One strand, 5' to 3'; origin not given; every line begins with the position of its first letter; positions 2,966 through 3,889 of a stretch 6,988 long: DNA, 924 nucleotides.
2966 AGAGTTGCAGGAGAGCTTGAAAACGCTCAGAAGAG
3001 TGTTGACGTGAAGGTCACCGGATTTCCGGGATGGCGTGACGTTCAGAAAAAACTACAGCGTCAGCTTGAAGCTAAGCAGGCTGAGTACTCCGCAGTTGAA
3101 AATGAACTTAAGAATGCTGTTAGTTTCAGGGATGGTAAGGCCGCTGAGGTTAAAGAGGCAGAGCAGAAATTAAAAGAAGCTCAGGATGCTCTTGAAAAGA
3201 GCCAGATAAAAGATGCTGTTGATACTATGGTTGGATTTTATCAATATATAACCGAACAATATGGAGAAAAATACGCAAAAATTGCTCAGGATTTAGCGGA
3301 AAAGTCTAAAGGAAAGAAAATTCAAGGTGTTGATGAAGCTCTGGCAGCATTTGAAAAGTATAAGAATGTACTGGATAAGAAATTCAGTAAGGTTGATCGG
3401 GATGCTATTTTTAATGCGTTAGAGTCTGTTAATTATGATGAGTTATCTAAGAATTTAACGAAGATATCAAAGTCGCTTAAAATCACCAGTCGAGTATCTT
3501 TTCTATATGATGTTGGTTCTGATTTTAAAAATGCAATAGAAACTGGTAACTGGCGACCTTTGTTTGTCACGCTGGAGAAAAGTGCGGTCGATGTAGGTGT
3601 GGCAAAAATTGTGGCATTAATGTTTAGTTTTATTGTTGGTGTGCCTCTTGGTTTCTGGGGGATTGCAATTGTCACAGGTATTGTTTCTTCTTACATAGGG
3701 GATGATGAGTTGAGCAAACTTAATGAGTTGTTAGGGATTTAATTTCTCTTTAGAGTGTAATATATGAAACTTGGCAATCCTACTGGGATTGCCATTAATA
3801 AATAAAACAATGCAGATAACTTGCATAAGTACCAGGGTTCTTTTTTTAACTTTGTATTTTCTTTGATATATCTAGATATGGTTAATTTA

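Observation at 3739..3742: Convergent colicin and immunity genes share a palindromic TTAA carrying both stop codons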

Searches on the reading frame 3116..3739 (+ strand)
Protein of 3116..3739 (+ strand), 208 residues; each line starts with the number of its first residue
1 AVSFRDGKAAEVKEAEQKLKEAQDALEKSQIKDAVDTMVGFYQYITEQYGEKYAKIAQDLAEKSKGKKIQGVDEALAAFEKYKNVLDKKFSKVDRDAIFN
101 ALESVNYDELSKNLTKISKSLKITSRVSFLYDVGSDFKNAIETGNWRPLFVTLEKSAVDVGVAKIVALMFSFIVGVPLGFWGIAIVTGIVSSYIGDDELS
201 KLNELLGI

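Call 16: search_dna_similar(query=window:3116-3739:+, collection=plasmids, mode=protein, max_rows=60, rows=spread, max_evalue=0.001)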
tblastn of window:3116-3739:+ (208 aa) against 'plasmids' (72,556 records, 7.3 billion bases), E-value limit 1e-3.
Records with a match: 1782; places in all: 1923; records where one place covers at least 80% of the query: 1563.
Best place of each record, by identity: >=99% 33; 95-99% 2; 90-95% 13; 80-90% 6; 60-80% 160; <60% 1568.
By first word of the organism name: Escherichia 1312; Salmonella 218; Klebsiella 157; Shigella 31; Proteus 16; Serratia 12; Enterobacter 7; Hafnia 6; Arsenophonus 4; Pantoea 4; and 9 more.
By predicted mobility (MOB-suite, as given by PLSDB): conjugative 1139; mobilizable 459; non-mobilizable 184.
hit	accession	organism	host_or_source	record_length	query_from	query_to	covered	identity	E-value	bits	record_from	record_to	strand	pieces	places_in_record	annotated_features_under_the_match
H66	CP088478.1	Escherichia coli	Homo sapiens,blood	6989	1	208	100%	100.0%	3e-133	419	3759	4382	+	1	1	cka: pore-forming bacteriocin colicin K | cki: colicin K immunity protein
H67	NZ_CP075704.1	Escherichia coli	Homo sapiens,stool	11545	1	208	100%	99.0%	2e-132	416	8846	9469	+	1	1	cka: pore-forming bacteriocin colicin K | cki: colicin K immunity protein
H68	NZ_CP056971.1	Escherichia fergusonii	culture,Pooled pig faecal samples ...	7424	5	208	98%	62.8%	2e-47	259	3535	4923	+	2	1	IS1-like element IS1B family transposase | colicin E1 immunity protein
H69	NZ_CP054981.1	Shigella flexneri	Shatin WWTPs_92 WWTPs influent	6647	5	208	98%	62.7%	8e-77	257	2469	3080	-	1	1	cea: pore-forming bacteriocin colicin E1 | colicin E1 immunity protein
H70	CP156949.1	Klebsiella pneumoniae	Homo sapiens,Rectal Swab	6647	5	208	98%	62.7%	8e-77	257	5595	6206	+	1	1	cea: pore-forming bacteriocin colicin E1 | colicin E1 immunity protein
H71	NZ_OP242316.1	Escherichia coli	Homo sapiens,stool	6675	5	208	98%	62.7%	8e-77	257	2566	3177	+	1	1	cea: pore-forming bacteriocin colicin E1 | colicin E1 immunity protein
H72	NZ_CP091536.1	Escherichia coli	host,blood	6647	5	208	98%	62.7%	2e-76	256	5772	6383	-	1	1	colicin E1 immunity protein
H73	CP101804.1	Escherichia coli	cell culture,anal swab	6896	5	208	98%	59.8%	8e-73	245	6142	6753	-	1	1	colicin E1 immunity protein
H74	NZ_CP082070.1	Escherichia coli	Homo sapiens,CSF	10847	5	208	98%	59.3%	9e-73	245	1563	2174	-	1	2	colicin-like pore-forming protein | colicin E1 family microcin immunity protein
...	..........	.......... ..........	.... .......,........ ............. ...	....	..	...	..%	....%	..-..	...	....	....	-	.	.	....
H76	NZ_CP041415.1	Escherichia coli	goat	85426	13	208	94%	38.3%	2e-36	141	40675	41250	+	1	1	none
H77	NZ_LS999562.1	Escherichia coli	-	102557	15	208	93%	37.1%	3e-29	120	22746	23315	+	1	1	colicin Ia central receptor-binding domain-containing protein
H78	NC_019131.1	Salmonella enterica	-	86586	15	208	93%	37.1%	3e-29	120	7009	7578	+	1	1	colicin Ia central receptor-binding domain-containing protein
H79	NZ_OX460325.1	Escherichia coli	Derived from parental isolate EC0026B ...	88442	15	208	93%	37.1%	3e-29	120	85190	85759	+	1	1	colicin Ia central receptor-binding domain-containing protein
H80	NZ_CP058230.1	Klebsiella pneumoniae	Homo sapiens,whole organism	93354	15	208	93%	37.1%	3e-29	120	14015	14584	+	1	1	colicin Ia central receptor-binding domain-containing protein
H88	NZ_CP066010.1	Salmonella enterica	-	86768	27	208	88%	39.0%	3e-37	144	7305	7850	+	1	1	colicin Ia central receptor-binding domain-containing protein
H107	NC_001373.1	Escherichia coli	-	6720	5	203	96%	32.5%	2e-15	81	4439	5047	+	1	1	caa: pore-forming bacteriocin colicin A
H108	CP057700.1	Escherichia coli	culture,Pooled pig faecal samples ...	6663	27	206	87%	35.6%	3e-27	115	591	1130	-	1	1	hypothetical protein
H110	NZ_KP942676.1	Pectobacterium carotovorum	Delia radicum,maggot intestine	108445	31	208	86%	31.7%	5e-20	94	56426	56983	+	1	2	colicin-like pore-forming protein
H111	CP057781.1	Escherichia coli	culture,Pooled sheep faecal samples ...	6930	23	190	81%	30.6%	1e-10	67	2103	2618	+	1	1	csa: pore-forming bacteriocin colicin S4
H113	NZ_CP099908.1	Escherichia albertii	EW,cell culture,feces,Poyang Lake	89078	18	204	90%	25.9%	1e-10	67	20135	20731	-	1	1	cba: pore-forming bacteriocin colicin B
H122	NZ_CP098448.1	Proteus mirabilis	Homo sapiens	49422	17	154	66%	31.2%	3e-9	63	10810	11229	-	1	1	colicin-like pore-forming protein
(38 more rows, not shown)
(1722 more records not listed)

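Call 17: get_annotated_region(hit=H70, flank=1500)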
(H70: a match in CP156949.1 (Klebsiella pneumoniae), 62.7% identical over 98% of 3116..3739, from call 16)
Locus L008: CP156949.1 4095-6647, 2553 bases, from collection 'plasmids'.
description: Klebsiella pneumoniae strain 2024CK-00456 plasmid unnamed5, complete sequence
organism: Klebsiella pneumoniae (NCBI taxid 573)
taxonomy: Bacteria; Pseudomonadota; Gammaproteobacteria; Enterobacterales; Enterobacteriaceae; Klebsiella; Klebsiella pneumoniae
host: -; source: Homo sapiens,Rectal Swab; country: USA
typing (MOB-suite, as given by PLSDB): mobilizable; replicon rep_cluster_2350; relaxase MOBP
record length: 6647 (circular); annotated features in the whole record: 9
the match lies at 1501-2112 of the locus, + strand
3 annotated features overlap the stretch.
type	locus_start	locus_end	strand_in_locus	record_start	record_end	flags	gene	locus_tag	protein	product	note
CDS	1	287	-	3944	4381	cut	-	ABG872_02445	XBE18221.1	entry exclusion protein 1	-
CDS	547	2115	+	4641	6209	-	cea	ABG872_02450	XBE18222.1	pore-forming bacteriocin colicin E1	-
CDS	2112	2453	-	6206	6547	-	-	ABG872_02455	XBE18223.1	colicin E1 immunity protein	-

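Call 18: get_annotated_region(hit=H74, flank=1500)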
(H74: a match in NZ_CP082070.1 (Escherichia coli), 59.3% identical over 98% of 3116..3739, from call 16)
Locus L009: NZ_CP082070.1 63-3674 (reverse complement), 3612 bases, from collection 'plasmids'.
description: Escherichia coli strain MS20673 plasmid pMS20673C
organism: Escherichia coli (NCBI taxid 562)
taxonomy: Bacteria; Pseudomonadota; Gammaproteobacteria; Enterobacterales; Enterobacteriaceae; Escherichia; Escherichia coli
host: -; source: Homo sapiens,CSF; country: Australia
typing (MOB-suite, as given by PLSDB): mobilizable; replicon rep_cluster_2350; relaxase MOBF
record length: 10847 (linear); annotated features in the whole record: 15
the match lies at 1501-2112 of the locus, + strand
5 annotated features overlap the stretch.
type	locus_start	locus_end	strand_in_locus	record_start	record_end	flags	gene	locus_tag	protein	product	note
CDS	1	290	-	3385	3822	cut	-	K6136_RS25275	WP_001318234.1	hypothetical protein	-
CDS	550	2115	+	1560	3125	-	-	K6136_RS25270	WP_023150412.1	colicin-like pore-forming protein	GO:0019835 - cytolysis [Evidence IEA]; GO:0050829 - defense response to Gram-negative bacterium [Evidence IEA]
CDS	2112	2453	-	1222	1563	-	-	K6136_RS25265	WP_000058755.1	colicin E1 family microcin immunity protein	GO:0030153 - bacteriocin immunity [Evidence IEA]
CDS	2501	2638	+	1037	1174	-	-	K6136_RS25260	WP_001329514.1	colicin release lysis protein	GO:0019835 - cytolysis [Evidence IEA]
CDS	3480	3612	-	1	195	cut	-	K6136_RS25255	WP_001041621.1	Rop family plasmid primer RNA-binding protein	-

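Call 19: get_annotated_region(hit=H88, flank=1500)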
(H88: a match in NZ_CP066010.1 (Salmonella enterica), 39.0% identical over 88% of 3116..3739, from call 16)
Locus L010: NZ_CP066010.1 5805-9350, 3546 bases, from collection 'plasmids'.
description: Salmonella enterica strain FDAARGOS_1067 plasmid unnamed2, complete sequence
organism: Salmonella enterica (NCBI taxid 28901)
taxonomy: Bacteria; Pseudomonadota; Gammaproteobacteria; Enterobacterales; Enterobacteriaceae; Salmonella; Salmonella enterica
host: -; source: -; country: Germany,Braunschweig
typing (MOB-suite, as given by PLSDB): conjugative; replicon IncI-gamma/K1; relaxase MOBP; mating-pair formation MPF_I
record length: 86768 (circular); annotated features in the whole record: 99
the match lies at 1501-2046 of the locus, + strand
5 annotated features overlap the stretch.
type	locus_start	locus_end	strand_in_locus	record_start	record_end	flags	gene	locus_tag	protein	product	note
CDS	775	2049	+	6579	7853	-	-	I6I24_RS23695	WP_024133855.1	colicin Ia central receptor-binding domain-containing protein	GO:0019835 - cytolysis [Evidence IEA]; GO:0050829 - defense response to Gram-negative bacterium [Evidence IEA]; ...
CDS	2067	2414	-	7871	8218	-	-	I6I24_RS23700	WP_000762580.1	colicin E1 family microcin immunity protein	GO:0030153 - bacteriocin immunity [Evidence IEA]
CDS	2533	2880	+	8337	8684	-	-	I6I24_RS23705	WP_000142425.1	DUF6404 family protein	-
CDS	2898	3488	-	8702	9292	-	-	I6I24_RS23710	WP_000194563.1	hypothetical protein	-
CDS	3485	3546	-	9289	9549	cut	-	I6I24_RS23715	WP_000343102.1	hypothetical protein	-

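Call 20: get_annotated_region(hit=H77, flank=1500)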
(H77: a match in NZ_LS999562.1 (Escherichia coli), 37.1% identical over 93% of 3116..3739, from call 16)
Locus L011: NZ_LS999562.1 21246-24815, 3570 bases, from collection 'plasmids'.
description: Escherichia coli isolate EC-TO143 plasmid 3, complete sequence
organism: Escherichia coli (NCBI taxid 562)
taxonomy: Bacteria; Pseudomonadota; Gammaproteobacteria; Enterobacterales; Enterobacteriaceae; Escherichia; Escherichia coli
host: -; source: -; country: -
typing (MOB-suite, as given by PLSDB): conjugative; replicon IncI1/B/O; relaxase MOBP,MOBP; mating-pair formation MPF_I
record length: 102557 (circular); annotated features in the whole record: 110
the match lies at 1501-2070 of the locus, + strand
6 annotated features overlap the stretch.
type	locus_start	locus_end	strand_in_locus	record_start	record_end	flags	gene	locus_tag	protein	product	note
CDS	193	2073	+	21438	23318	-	-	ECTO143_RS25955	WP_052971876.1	colicin Ia central receptor-binding domain-containing protein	GO:0019835 - cytolysis [Evidence IEA]; GO:0050829 - defense response to Gram-negative bacterium [Evidence IEA]; ...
CDS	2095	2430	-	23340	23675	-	-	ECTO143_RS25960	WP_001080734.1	colicin 1A immunity protein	-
CDS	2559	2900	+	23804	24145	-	-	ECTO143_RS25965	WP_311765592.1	DUF6404 family protein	-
CDS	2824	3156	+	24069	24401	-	-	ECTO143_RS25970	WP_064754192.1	WbuC family cupin fold metalloprotein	-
CDS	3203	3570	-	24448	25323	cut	-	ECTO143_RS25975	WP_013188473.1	extended-spectrum class A beta-lactamase CTX-M-1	-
predicted_resistance_gene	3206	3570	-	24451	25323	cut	blaCTX-M-1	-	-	extended-spectrum class A beta-lactamase CTX-M-1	predicted by amrfinderplus; class BETA-LACTAM; identity 100.0%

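Call 21: get_annotated_region(hit=H107, flank=1500)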
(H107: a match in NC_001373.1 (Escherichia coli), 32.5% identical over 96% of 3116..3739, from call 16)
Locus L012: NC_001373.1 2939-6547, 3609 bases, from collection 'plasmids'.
description: Escherichia coli plasmid ColA, complete sequence
organism: Escherichia coli (NCBI taxid 562)
taxonomy: Bacteria; Pseudomonadota; Gammaproteobacteria; Enterobacterales; Enterobacteriaceae; Escherichia; Escherichia coli
host: -; source: -; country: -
typing (MOB-suite, as given by PLSDB): mobilizable; replicon rep_cluster_2335; relaxase MOBP,MOBP
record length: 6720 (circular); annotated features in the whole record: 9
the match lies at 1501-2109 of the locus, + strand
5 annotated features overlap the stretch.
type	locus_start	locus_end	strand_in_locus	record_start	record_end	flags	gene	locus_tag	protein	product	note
CDS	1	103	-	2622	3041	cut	-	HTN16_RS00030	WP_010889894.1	hypothetical protein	-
CDS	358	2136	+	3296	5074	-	caa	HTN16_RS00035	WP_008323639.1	pore-forming bacteriocin colicin A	-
CDS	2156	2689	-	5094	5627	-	-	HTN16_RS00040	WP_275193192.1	colicin immunity protein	-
CDS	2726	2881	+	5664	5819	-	-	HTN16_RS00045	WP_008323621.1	colicin release lysis protein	GO:0019835 - cytolysis [Evidence IEA]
CDS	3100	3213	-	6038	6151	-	-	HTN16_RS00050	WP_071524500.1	replication initiation protein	-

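Call 22: get_annotated_region(hit=H111, flank=1500)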
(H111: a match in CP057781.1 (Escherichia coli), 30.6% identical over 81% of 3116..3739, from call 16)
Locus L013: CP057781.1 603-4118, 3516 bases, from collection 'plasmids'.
description: Escherichia coli strain RHB15-C18 plasmid pRHB15-C18_4, complete sequence
organism: Escherichia coli (NCBI taxid 562)
taxonomy: Bacteria; Pseudomonadota; Gammaproteobacteria; Enterobacterales; Enterobacteriaceae; Escherichia; Escherichia coli
host: -; source: culture,Pooled sheep faecal samples collected from floor of farm; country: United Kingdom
typing (MOB-suite, as given by PLSDB): mobilizable; replicon rep_cluster_2350; relaxase MOBP
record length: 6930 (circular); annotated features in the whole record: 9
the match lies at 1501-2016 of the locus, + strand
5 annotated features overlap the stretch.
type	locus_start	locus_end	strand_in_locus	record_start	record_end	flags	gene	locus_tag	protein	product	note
CDS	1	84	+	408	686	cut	-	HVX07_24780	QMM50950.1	hypothetical protein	-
CDS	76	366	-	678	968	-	-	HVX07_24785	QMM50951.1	hypothetical protein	-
CDS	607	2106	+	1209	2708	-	csa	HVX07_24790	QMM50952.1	pore-forming bacteriocin colicin S4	-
CDS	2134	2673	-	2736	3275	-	csi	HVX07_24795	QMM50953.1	colicin S4 immunity protein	-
CDS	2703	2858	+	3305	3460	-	csl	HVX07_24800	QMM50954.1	colicin S4 system lysis protein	-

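Call 23: get_annotated_region(hit=H113, flank=1500)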
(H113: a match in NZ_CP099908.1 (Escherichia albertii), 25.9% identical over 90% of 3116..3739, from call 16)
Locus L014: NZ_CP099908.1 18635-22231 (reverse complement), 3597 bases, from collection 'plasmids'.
description: Escherichia albertii strain 112_1_EW_A plasmid plas1, complete sequence
organism: Escherichia albertii (NCBI taxid 208962)
taxonomy: Bacteria; Pseudomonadota; Gammaproteobacteria; Enterobacterales; Enterobacteriaceae; Escherichia; Escherichia albertii
host: -; source: EW,cell culture,feces,Poyang Lake; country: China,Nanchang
typing (MOB-suite, as given by PLSDB): conjugative; replicon IncFIA; relaxase MOBF; mating-pair formation MPF_F
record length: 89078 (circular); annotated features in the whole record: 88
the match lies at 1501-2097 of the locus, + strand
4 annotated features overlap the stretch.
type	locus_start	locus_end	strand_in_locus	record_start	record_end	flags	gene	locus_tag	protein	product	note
CDS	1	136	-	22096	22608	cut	-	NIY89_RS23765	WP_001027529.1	hypothetical protein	-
CDS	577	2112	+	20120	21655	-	cba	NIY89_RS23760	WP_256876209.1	pore-forming bacteriocin colicin B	-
CDS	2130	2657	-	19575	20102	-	cbi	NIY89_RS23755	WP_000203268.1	colicin B immunity protein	-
CDS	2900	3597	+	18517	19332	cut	cma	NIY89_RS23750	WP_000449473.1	lipid II-degrading bacteriocin colicin M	-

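Call 46: search_dna_similar(query=L008:2115-2453:-, collection=plasmids, mode=protein, max_rows=40, rows=spread, max_evalue=0.01)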
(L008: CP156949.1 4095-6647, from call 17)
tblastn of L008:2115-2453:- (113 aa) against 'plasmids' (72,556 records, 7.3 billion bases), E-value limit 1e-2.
Records with a match: 222; places in all: 244; records where one place covers at least 80% of the query: 213.
Best place of each record, by identity: >=99% 139; 95-99% 10; 90-95% 69; 60-80% 1; <60% 3.
By first word of the organism name: Escherichia 189; Salmonella 10; Klebsiella 9; Shigella 9; uncultured 2; Edwardsiella 2; Yersinia 1.
By predicted mobility (MOB-suite, as given by PLSDB): mobilizable 214; non-mobilizable 5; conjugative 3.
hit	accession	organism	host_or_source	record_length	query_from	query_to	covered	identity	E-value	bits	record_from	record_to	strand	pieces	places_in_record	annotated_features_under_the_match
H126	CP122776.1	Escherichia coli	Sus scrofa,feces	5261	1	113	100%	100.0%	1e-55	191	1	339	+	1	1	colicin E1 immunity protein | cea: pore-forming bacteriocin colicin E1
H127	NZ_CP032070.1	Escherichia coli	Avian,Pure culture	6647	1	113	100%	100.0%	1e-55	191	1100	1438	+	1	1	colicin E1 immunity protein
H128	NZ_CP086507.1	Escherichia coli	Homo sapiens,stool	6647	1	113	100%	100.0%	1e-55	191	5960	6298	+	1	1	colicin E1 immunity protein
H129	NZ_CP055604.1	Escherichia fergusonii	culture,Pooled pig faecal samples ...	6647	1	113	100%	100.0%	1e-55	191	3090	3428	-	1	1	colicin E1 immunity protein | cea: pore-forming bacteriocin colicin E1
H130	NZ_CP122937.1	Escherichia coli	Sus scrofa,feces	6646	1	113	100%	100.0%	1e-55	191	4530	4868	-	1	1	colicin E1 immunity protein | cea: pore-forming bacteriocin colicin E1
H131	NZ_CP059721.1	Escherichia coli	Paguma larvata,cell culture,feces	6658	1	113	100%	100.0%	1e-55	191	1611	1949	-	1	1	cea: pore-forming bacteriocin colicin E1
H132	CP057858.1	Escherichia coli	culture,Pooled pig faecal samples ...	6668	1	113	100%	100.0%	1e-55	191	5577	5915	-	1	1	colicin transporter | cea: pore-forming bacteriocin colicin E1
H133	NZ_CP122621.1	Escherichia coli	Sus scrofa,feces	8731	1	113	100%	100.0%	1e-55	191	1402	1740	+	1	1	colicin E1 immunity protein | cea: pore-forming bacteriocin colicin E1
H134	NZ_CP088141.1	Salmonella enterica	Cell culture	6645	1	113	100%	99.1%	6e-55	189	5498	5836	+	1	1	colicin E1 immunity protein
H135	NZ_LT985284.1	Escherichia coli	-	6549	1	113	100%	99.1%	1e-54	189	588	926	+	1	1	colicin E1 immunity protein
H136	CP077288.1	Escherichia coli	Seth Lab strain,Seth Lab Isolate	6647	1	113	100%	99.1%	1e-54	189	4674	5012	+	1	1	colicin E1 immunity protein | cea: pore-forming bacteriocin colicin E1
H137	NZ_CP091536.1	Escherichia coli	host,blood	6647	1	113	100%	99.1%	1e-54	189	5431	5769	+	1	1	colicin E1 immunity protein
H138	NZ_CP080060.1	Escherichia coli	Homo sapiens,tissue sample,Human feces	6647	1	113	100%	99.1%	1e-54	189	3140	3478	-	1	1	colicin E1 immunity protein | cea: pore-forming bacteriocin colicin E1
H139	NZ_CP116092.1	Escherichia coli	whole organism,ICU staff rectal swab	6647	1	113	100%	99.1%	1e-54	189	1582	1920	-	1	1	cea: pore-forming bacteriocin colicin E1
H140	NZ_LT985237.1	Escherichia coli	-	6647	1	113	100%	99.1%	1e-54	189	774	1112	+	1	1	colicin E1 immunity protein | cea: pore-forming bacteriocin colicin E1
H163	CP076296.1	Escherichia coli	Sus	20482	1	113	100%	79.1%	8e-28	147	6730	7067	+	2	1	none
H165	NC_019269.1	Yersinia frederiksenii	-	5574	1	72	64%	41.7%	1e-4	46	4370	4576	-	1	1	cfyI: colicin FY immunity protein CfyI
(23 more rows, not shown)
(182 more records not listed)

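Call 47: get_annotated_region(hit=H165, flank=2500)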
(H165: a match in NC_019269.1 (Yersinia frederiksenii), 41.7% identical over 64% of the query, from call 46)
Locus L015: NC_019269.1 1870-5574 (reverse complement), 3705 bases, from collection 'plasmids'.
description: Yersinia frederiksenii plasmid pYF27601, complete sequence
organism: Yersinia frederiksenii (NCBI taxid 29484)
taxonomy: Bacteria; Pseudomonadota; Gammaproteobacteria; Enterobacterales; Yersiniaceae; Yersinia; Yersinia frederiksenii
host: -; source: -; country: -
typing (MOB-suite, as given by PLSDB): mobilizable; replicon Col(YF27601); relaxase MOBP
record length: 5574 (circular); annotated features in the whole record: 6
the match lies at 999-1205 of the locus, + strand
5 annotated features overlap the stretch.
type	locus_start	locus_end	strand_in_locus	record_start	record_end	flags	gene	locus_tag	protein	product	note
CDS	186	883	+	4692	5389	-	-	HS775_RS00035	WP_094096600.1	IS1-like element IS1A family transposase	GO:0006313 - DNA transposition [Evidence IEA]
CDS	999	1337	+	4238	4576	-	cfyI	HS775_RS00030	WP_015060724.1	colicin FY immunity protein CfyI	-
CDS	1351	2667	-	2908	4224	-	cfyA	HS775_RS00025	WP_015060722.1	colicin FY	-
CDS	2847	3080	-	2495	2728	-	-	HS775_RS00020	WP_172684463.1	MbeD family mobilization/exclusion protein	-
CDS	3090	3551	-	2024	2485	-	-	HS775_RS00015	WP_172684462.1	MbeB family mobilization protein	-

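Call 48: get_annotated_region(hit=H110, flank=1500)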
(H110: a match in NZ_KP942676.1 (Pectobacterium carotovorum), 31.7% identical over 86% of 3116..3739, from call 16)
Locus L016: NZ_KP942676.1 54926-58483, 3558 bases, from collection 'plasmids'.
description: Pectobacterium carotovorum plasmid Drgb1, complete sequence
organism: Pectobacterium carotovorum (NCBI taxid 554)
taxonomy: Bacteria; Pseudomonadota; Gammaproteobacteria; Enterobacterales; Pectobacteriaceae; Pectobacterium; Pectobacterium carotovorum
host: -; source: Delia radicum,maggot intestine; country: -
typing (MOB-suite, as given by PLSDB): non-mobilizable; replicon rep_cluster_973
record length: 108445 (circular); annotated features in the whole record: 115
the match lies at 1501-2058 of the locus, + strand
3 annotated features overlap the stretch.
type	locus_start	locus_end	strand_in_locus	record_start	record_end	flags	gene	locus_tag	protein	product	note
CDS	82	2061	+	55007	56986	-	-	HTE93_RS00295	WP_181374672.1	colicin-like pore-forming protein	GO:0019835 - cytolysis [Evidence IEA]; GO:0050829 - defense response to Gram-negative bacterium [Evidence IEA]; ...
CDS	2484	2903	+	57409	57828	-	-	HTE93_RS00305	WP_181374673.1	hypothetical protein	-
CDS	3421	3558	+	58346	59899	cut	-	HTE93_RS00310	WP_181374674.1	hypothetical protein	-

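Call 49: get_annotated_region(hit=H108, flank=1500)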
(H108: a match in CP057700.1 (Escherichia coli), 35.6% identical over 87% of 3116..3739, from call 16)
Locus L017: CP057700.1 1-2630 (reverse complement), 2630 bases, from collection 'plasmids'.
description: Escherichia coli strain RHB17-C09 plasmid pRHB17-C09_5, complete sequence
organism: Escherichia coli (NCBI taxid 562)
taxonomy: Bacteria; Pseudomonadota; Gammaproteobacteria; Enterobacterales; Enterobacteriaceae; Escherichia; Escherichia coli
host: -; source: culture,Pooled pig faecal samples collected from floor of farm; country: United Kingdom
typing (MOB-suite, as given by PLSDB): mobilizable; replicon Col156; relaxase MOBQ
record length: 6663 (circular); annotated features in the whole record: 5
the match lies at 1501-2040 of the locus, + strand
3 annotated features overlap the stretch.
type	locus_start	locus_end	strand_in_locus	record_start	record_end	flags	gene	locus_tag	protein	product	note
CDS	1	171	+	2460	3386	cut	-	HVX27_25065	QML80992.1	MobA/MobL family protein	-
CDS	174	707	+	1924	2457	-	-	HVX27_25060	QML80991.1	hypothetical protein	-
CDS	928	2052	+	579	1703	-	-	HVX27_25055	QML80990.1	hypothetical protein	-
